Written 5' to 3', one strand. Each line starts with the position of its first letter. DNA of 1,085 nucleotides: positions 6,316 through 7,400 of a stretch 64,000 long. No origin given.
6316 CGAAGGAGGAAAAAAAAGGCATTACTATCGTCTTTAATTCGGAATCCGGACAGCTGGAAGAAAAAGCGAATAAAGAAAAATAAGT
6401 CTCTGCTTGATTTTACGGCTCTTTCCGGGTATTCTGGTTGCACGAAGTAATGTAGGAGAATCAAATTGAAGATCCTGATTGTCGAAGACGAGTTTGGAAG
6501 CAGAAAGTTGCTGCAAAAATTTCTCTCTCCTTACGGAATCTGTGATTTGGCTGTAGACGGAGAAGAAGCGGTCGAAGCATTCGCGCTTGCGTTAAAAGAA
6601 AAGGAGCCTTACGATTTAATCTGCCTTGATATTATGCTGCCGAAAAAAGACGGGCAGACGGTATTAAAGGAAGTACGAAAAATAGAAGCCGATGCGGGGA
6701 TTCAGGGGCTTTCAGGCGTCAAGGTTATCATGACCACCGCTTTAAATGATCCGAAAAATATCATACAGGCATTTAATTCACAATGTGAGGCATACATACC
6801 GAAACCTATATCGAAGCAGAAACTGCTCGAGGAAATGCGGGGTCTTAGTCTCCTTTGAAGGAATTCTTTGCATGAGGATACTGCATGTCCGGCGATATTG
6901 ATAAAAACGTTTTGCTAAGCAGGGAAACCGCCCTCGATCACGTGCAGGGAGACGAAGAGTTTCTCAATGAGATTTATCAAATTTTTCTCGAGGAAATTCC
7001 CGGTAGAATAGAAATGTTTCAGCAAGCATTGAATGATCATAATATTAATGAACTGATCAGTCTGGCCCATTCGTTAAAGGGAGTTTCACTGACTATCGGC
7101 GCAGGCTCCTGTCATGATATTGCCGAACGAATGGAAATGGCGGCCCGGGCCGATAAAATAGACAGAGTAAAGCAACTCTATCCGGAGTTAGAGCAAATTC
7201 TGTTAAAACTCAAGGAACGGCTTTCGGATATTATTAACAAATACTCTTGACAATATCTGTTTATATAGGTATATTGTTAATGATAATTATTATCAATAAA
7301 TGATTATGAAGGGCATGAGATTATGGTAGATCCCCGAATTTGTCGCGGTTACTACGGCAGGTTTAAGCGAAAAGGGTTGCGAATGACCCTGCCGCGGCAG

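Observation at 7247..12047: Orange-protein (ORP)-like Fe-S module apparently under a dedicated Fur-family repressor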

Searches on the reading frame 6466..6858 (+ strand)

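Call 4: search_protein_families(library=pfam, proteins=[window:6466-6858:+])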
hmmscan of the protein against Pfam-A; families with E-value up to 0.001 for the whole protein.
window:6466-6858:+ (130 aa): 1 family
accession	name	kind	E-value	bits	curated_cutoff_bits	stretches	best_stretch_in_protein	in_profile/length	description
PF00072.30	Response_reg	-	5.4e-18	65.6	30.2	1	3-124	1-110/111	Response regulator receiver domain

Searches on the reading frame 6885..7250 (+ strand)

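Call 4: search_protein_families(library=pfam, proteins=[window:6885-7250:+])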
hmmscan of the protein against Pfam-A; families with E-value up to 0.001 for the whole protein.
window:6885-7250:+ (121 aa): 1 family
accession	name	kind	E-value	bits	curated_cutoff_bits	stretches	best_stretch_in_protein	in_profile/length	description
PF01627.28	Hpt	-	2.3e-14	53.8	24.6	1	29-106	1-78/84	Hpt domain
